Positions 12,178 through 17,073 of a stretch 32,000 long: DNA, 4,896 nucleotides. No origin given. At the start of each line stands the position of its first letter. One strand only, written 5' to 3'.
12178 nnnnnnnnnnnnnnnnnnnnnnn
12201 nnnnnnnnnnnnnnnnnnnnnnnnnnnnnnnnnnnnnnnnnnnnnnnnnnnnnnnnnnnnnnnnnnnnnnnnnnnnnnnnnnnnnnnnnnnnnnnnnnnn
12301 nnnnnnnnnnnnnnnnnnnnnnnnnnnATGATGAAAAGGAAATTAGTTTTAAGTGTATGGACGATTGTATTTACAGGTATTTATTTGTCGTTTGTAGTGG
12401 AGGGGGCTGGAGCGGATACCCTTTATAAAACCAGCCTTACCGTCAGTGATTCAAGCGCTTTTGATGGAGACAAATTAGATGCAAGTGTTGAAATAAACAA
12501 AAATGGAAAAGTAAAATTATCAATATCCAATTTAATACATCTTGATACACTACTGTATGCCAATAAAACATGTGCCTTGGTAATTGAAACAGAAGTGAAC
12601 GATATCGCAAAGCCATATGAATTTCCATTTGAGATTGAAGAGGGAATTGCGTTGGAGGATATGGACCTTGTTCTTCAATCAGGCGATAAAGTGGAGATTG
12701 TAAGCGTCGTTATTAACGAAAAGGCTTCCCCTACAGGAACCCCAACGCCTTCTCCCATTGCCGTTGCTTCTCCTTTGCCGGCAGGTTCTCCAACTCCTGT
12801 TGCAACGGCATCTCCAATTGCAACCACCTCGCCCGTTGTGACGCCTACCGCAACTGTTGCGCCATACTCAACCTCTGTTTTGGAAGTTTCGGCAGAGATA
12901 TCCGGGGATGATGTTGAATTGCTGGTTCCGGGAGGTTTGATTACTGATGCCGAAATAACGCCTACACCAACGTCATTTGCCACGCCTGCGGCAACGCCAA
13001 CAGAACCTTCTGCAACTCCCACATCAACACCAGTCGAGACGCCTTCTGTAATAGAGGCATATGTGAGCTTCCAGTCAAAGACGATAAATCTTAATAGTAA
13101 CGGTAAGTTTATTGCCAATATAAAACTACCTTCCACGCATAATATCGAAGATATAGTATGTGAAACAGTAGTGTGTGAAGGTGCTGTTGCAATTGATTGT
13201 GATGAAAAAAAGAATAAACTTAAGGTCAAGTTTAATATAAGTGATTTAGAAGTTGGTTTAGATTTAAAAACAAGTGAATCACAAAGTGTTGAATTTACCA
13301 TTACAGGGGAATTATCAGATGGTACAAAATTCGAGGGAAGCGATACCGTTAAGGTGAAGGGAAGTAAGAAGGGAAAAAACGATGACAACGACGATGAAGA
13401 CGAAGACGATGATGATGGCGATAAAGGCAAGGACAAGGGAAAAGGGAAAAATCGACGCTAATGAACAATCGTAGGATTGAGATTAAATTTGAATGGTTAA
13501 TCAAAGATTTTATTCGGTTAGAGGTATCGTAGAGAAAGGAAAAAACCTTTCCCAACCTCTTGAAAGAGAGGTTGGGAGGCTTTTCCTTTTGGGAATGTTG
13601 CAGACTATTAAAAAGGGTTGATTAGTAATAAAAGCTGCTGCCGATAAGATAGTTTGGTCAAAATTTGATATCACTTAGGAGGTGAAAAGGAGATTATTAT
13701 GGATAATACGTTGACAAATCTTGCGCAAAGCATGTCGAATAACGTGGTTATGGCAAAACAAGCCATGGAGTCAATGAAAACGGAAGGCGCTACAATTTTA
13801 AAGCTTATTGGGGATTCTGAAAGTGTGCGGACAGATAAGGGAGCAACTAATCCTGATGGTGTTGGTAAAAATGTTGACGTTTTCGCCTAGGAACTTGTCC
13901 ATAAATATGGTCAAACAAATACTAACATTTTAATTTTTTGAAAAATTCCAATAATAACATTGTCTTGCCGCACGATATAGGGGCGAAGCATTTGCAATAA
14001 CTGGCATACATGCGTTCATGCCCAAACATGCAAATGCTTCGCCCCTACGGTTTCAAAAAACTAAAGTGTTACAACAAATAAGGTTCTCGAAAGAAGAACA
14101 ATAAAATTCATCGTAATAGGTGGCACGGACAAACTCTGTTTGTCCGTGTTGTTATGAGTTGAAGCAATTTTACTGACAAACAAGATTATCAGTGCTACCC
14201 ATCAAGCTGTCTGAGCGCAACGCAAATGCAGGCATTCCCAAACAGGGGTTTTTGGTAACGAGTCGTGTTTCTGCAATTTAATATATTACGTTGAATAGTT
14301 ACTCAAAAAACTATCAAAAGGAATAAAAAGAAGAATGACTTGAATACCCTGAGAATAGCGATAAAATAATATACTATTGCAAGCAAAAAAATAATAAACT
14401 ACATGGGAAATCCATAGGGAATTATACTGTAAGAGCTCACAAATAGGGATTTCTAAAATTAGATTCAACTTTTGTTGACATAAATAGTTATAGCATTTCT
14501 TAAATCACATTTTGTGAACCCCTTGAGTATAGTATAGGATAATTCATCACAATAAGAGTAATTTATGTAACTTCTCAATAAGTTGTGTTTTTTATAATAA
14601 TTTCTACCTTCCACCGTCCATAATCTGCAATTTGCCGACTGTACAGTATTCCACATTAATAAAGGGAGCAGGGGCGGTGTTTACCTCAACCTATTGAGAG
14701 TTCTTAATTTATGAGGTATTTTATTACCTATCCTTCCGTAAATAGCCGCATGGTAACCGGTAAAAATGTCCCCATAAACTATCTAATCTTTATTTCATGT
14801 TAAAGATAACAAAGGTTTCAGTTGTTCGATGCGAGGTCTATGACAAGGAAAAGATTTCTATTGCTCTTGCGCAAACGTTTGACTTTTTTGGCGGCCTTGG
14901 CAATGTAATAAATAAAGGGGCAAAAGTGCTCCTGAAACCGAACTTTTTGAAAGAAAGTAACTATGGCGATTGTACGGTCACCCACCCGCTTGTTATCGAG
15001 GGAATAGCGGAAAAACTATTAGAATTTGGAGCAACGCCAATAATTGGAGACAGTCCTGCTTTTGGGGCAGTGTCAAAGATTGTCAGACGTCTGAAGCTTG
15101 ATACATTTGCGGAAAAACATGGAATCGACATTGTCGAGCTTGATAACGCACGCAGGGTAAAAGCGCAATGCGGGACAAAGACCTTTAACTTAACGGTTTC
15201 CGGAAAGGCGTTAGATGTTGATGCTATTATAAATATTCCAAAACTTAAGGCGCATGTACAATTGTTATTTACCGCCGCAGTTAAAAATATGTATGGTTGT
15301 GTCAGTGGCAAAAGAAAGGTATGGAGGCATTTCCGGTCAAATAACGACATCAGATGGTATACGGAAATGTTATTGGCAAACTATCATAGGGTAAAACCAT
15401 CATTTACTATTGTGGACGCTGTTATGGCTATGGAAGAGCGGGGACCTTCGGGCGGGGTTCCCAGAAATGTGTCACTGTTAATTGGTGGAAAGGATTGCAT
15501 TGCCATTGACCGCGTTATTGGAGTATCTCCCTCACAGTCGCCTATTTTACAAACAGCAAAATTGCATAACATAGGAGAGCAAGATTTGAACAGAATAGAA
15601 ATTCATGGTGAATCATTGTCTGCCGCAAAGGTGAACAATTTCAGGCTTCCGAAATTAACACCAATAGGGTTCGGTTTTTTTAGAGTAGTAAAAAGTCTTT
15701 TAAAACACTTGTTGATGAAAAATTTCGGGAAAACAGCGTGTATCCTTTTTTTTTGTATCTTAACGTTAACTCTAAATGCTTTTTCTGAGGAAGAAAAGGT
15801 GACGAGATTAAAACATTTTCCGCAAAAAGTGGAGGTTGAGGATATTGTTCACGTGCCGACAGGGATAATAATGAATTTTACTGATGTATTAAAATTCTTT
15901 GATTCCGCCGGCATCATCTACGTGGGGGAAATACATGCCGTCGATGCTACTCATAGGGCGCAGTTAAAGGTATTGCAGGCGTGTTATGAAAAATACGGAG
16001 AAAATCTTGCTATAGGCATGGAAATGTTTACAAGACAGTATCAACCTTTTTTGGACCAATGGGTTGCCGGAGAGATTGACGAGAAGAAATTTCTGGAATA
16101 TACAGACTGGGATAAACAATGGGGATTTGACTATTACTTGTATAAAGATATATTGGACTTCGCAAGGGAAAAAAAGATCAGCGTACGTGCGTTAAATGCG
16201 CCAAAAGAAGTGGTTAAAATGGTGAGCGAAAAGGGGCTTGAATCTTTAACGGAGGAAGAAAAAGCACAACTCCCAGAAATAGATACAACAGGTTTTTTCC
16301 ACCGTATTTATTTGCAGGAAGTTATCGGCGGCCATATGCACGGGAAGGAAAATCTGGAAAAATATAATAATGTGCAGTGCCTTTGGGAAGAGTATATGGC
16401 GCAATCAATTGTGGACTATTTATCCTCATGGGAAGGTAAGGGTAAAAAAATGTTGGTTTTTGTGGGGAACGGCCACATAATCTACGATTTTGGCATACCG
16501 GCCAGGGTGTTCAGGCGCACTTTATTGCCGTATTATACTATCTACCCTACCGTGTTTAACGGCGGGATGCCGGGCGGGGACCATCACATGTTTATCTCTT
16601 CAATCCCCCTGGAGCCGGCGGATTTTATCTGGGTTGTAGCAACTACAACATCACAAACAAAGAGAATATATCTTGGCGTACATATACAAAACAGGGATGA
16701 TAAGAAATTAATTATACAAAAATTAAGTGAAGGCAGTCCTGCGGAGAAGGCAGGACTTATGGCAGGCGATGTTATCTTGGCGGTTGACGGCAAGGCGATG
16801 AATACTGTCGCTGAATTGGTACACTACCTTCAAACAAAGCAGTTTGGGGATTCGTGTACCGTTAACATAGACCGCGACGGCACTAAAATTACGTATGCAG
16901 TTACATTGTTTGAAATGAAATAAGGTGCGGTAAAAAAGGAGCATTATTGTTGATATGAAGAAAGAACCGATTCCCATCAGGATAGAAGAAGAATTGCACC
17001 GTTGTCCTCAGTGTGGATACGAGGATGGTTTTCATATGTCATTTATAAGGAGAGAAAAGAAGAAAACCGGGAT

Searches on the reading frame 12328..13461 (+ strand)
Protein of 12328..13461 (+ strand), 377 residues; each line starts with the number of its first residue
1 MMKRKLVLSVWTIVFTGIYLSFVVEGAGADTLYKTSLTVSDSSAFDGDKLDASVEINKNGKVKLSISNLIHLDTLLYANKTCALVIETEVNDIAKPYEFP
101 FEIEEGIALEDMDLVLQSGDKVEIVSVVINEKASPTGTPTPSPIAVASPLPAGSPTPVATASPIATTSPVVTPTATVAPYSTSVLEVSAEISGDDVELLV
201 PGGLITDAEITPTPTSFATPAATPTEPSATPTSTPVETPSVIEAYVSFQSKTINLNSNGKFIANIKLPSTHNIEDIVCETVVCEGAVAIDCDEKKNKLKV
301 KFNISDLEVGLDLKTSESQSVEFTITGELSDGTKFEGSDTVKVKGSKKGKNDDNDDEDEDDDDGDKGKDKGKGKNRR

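Call 10: search_protein_families(library=pfam, proteins=[window:12328-13461:+], max_evalue=0.01)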
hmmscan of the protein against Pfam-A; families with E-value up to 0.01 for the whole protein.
window:12328-13461:+ (377 aa): 0 families

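Call 19: find_encoding_contigs(protein=window:12328-13461:+, flank=3000, max_places=6)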
Protein window:12328-13461:+ (377 aa): 8 contigs read that carry it; 4 places shown.
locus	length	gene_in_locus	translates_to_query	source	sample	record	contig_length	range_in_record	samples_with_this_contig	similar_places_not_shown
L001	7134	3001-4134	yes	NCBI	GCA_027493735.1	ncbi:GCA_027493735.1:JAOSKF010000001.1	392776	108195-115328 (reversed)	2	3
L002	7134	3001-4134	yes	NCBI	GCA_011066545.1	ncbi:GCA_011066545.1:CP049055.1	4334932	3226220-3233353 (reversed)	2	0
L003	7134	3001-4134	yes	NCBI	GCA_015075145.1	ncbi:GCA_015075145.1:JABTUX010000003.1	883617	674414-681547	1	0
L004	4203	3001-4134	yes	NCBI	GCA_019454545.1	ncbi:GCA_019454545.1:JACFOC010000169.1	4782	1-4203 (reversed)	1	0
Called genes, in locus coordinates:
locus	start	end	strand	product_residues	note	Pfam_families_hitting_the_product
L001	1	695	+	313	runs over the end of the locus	PF00056:Ldh_1_N, PF02866:Ldh_1_C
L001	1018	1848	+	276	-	PF00990:GGDEF, PF22335:Cas10-Cmr2_palm2 (weak)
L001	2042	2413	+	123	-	-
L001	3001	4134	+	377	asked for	-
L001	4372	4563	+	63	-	-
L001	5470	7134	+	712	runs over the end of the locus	PF04015:DUF362, PF04187:Cofac_haem_bdg, PF00595:PDZ, PF13180:PDZ_2, PF17820:PDZ_6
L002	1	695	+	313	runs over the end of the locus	PF00056:Ldh_1_N, PF02866:Ldh_1_C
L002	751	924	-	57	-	-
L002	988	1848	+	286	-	PF00990:GGDEF, PF22335:Cas10-Cmr2_palm2 (weak)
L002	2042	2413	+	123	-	-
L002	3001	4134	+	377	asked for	-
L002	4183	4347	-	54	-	-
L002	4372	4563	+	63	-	-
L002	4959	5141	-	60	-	-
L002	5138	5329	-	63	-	-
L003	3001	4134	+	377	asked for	-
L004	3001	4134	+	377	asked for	-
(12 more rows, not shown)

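Call 20: find_homologous_proteins(query=window:12328-13461:+, max_evalue=0.001)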
Query window:12328-13461:+ (377 aa): 57 proteins with E <= 0.001 among 8000 candidates.
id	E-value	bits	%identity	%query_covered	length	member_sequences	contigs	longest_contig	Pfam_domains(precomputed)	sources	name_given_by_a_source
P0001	4.3e-236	801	100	100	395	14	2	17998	-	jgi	jgi:hypothetical protein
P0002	5.2e-152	524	70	91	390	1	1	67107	-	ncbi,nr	ncbi:MAG: hypothetical protein E3K37_11080 [Candidatus Kuenenia sp.]|nr:hypothetical protein [Candid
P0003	1.6e-126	440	88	58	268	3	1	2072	-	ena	-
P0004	6.1e-83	297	46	91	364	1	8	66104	-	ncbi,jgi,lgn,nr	ncbi:MAG: hypothetical protein FJ264_09100 [Planctomycetes bacterium]|nr:hypothetical protein [Planc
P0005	1.7e-73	266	40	90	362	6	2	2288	-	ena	-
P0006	1.8e-67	246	40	90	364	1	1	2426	-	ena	-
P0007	1.7e-66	243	43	92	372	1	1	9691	-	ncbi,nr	ncbi:MAG: hypothetical protein HW406_1873 [Candidatus Brocadiaceae bacterium]|nr:hypothetical protei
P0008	1.7e-66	243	42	92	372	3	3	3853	-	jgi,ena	-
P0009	3.8e-65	238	38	90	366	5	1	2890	-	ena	-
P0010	9.1e-65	237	40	91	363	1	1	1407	-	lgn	-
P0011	2.1e-64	236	39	90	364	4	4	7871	-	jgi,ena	-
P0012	2.9e-64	235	39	90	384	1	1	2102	-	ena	-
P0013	9.6e-64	234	41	89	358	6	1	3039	-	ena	-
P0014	3.1e-63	232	41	89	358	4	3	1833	-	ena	-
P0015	9.2e-63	231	44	94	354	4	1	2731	-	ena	-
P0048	1.6e-50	190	39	94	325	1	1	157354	-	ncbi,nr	ncbi:MAG: hypothetical protein E3K36_08080 [Candidatus Brocadia sp.]|nr:hypothetical protein [Candid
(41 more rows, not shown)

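Call 22: find_encoding_contigs(protein=P0002, flank=3000, max_places=2)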
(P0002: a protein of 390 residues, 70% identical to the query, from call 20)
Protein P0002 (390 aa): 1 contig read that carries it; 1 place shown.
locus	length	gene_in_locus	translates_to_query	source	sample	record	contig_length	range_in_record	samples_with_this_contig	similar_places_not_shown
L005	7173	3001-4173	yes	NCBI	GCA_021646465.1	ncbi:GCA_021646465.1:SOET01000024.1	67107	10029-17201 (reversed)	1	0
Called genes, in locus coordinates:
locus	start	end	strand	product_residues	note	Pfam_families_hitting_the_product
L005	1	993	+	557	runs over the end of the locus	PF00890:FAD_binding_2, PF01266:DAO (faint), PF01946:Thi4 (faint), PF07992:Pyr_redox_2 (faint), PF02910:Succ_DH_flav_C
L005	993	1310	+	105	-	-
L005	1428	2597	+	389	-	PF14306:PUA_2, PF01747:ATP-sulfurylase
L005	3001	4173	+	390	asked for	-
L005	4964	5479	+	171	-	PF04982:TM_HPP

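Call 23: find_encoding_contigs(protein=P0004, flank=3000, max_places=2)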
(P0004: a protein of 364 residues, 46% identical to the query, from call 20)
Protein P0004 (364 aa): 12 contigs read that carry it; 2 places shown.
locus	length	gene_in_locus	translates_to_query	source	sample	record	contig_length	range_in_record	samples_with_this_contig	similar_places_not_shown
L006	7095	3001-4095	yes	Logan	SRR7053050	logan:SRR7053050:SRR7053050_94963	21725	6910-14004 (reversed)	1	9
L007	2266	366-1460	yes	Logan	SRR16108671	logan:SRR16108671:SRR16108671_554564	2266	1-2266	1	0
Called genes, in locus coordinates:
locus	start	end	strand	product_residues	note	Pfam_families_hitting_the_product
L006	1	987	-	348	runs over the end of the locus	PF17396:DUF1611_N, PF07755:DUF1611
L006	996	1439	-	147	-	PF01597:GCV_H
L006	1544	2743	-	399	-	PF03562:MltA, PF06725:3D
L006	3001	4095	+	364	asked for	-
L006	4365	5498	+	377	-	PF02754:CCG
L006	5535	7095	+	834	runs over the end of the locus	PF02901:PFL-like, PF01228:Gly_radical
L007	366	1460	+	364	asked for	-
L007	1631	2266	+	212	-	?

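Call 24: find_encoding_contigs(protein=P0048, flank=3000, max_places=2)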
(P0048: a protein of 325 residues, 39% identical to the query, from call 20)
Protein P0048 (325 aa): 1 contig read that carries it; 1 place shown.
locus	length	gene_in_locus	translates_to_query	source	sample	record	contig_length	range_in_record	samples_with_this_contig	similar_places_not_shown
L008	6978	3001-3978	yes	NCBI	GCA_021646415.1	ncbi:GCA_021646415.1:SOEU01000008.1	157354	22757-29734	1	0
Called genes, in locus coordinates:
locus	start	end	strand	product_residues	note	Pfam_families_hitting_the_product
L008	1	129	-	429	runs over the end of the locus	PF00215:OMPdecase, PF02581:TMP-TENI (weak), PF03737:RraA-like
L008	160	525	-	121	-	PF01242:PTPS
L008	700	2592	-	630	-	PF02518:HATPase_c, PF13589:HATPase_c_3, PF01119:DNA_mis_repair, PF08676:MutL_C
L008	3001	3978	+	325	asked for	-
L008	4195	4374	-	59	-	-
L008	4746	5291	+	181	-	-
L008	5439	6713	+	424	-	PF13183:Fer4_8, PF13534:Fer4_17, PF02754:CCG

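Call 33: find_encoding_contigs(protein=P0003, flank=3000, max_places=4)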
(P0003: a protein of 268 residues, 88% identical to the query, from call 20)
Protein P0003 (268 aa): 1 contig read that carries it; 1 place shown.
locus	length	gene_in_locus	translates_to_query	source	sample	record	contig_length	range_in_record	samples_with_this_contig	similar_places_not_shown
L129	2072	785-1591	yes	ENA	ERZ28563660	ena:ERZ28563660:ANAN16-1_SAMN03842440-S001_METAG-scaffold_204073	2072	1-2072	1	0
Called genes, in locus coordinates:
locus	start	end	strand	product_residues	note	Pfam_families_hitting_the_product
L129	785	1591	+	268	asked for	-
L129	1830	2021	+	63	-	-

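Call 59: predict_structure(alignment_id=A5)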
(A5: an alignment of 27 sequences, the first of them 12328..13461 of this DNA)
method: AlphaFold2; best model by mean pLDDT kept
length: 377 residues; sequences in the alignment: 27
mean_pLDDT: 65.8   pTM: 0.37
mean pLDDT of the five models: 65.8, 65.5, 65.2, 64.8, 63.8
residues with pLDDT >= 90: 63; 70-90: 152; 50-70: 15; < 50: 147
segments of 3 or more residues with pLDDT < 50: 1-28, 134-156, 158-194, 203-226, 229-238, 350-368, 374-377
pLDDT, mean of each block of 10 residues (from residue 1): 42 38 38 84 82 86 88 82 86 86 85 84 84 48 32 38 37 31 27 55 36 35 42 45 90 85 90 91 94 88 89 79 94 93 73 44 46 48
secondary structure, 60 per line:
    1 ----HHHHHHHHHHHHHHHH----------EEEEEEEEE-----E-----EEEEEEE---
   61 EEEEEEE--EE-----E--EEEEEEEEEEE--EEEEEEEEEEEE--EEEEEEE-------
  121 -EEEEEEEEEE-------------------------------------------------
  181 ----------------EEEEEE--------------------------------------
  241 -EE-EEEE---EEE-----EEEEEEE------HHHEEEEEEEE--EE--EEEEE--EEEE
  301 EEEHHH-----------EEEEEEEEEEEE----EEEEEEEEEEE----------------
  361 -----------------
elements in order: H5-20 E31-39 E51-57 E61-67 E80-90 E93-104 E107-113 E122-131 E197-202 E245-248 E252-254 E260-266 E276-283 E290-294 E297-303 E318-329 E334-344

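Call 61: fold_search(model_id=the predicted structure, library=pdb)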
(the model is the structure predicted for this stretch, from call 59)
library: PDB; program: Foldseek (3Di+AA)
matches with E <= 10: 1312; with E <= 0.001: 7
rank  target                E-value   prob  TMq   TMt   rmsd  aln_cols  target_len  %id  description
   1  6avq_A                2.6e-04  0.89  0.16  0.08  19.8       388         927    8  The Therapeutic Antibody LM609 Selectively Inhibits Ligand Binding to Human alpha-V beta-3 Integrin via Steric Hindran (released 2017-11-01)
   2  3frp_A                3.1e-04  1.00  0.18  0.13  16.4       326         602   10  Crystal Structure of Cobra Venom Factor, a Co-factor for C3- and C5 convertase CVFBb (released 2009-04-28)
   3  3hs0_A                3.9e-04  0.99  0.18  0.12  20.2       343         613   10  Cobra Venom Factor (CVF) in complex with human factor B (released 2009-07-07)
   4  6avu_A                4.5e-04  0.80  0.15  0.07  22.8       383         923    8  Human alpha-V beta-3 Integrin (open conformation) in complex with the therapeutic antibody LM609 (released 2017-11-01)
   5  6avr_A                5.1e-04  0.72  0.15  0.07  20.8       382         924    9  Human alpha-V beta-3 Integrin (intermediate conformation) in complex with the therapeutic antibody LM609 (released 2017-11-01)
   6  9kuv_A                5.6e-04  0.91  0.16  0.12  22.4       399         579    9  Mechanistic insights into the versatile stoichiometry and biased signaling of the apelin receptor-arrestin complex (released 2025-09-17)
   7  3hs0_F                7.7e-04  0.99  0.18  0.12  18.8       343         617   12  Cobra Venom Factor (CVF) in complex with human factor B (released 2009-07-07)
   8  3l5n_A                2.0e-03  0.96  0.17  0.12  17.0       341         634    7  Staphylococcal Complement Inhibitor (SCIN) in complex with Human Complement Component C3b (released 2010-08-04)
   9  6h7w_C                2.0e-03  0.87  0.17  0.21  22.5       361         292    7  Model of retromer-Vps5 complex assembled on membrane. (released 2018-09-26)
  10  8xfo_A                2.1e-03  0.77  0.17  0.09  21.9       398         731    8  Cryo-EM structure of integrin ITGAV, ITGB3 and CYCLO (RGDFK) complex, conformation 2 (released 2024-12-18)
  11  9qk2_F                2.3e-03  0.77  0.17  0.12  25.6       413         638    9  Structure of the Complement classical and lectin pathway C3 convertase in complex with substrate C3 (released 2025-12-24)
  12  3hrz_A                2.4e-03  0.97  0.18  0.12  16.5       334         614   10  Cobra Venom Factor (CVF) in complex with human factor B (released 2009-07-07)
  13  9sv8_B                2.7e-03  0.91  0.18  0.12  19.2       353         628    7  Herpes simplex virus 2 delta28-73 glycoprotein C ectodomain in complex with C3b (released 2025-12-10)
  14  7zgj_A                2.7e-03  0.90  0.16  0.10  16.6       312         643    9  Trypanosoma brucei gambiense ISG65 in complex with human complement component C3 (released 2023-04-05)
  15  8oxy_A                2.9e-03  0.92  0.18  0.11  21.5       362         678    8  Transglutaminase 3 without calcium in complex with DH patient-derived Fab DH63-B02 (released 2023-10-18)
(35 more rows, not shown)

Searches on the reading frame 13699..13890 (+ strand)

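Call 10: search_protein_families(library=pfam, proteins=[window:13699-13890:+], max_evalue=0.01)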
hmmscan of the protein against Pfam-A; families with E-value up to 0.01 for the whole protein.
window:13699-13890:+ (63 aa): 1 family
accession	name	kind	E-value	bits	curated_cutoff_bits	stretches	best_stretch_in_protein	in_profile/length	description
PF14070.11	YjfB_motility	-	0.0021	18.5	27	1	6-61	11-56/57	Putative motility protein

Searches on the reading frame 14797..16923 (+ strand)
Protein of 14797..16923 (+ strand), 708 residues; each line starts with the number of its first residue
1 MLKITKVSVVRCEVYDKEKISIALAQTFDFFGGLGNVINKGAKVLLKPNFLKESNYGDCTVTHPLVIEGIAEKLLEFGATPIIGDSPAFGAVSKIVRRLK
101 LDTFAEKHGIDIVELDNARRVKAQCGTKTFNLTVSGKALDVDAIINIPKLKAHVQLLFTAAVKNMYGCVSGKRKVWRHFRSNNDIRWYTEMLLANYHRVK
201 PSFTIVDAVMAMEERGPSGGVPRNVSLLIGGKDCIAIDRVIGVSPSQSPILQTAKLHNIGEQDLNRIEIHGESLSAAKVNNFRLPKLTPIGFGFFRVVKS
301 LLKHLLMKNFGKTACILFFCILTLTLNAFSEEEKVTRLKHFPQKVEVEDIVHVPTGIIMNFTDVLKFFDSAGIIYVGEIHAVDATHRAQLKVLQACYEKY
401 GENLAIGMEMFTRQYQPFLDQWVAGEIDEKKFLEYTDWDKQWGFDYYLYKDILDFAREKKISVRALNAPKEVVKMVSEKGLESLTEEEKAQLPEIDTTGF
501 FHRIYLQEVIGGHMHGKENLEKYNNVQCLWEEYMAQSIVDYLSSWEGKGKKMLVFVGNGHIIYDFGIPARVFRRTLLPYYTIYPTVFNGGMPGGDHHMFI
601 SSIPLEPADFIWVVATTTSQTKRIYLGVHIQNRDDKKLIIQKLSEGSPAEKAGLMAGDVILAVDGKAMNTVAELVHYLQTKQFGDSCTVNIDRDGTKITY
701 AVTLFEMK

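Call 10: search_protein_families(library=pfam, proteins=[window:14797-16923:+], max_evalue=0.01)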
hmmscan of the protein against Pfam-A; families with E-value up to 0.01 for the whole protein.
window:14797-16923:+ (708 aa): 5 families
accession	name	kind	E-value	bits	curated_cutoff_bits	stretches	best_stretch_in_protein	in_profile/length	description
PF04187.18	Cofac_haem_bdg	-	4.7e-58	197.1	27.7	1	369-571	6-213/213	Haem-binding uptake, Tiki superfamily, ChaN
PF04015.17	DUF362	-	3e-46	158.4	24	1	44-240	1-197/200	Domain of unknown function (DUF362)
PF13180.12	PDZ_2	-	5.9e-16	59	27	1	625-704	2-80/80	PDZ domain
PF00595.29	PDZ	-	3.4e-10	40.6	23.2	1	621-691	6-80/81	PDZ domain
PF17820.7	PDZ_6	-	3.5e-10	39.9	27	1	643-688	5-49/54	PDZ domain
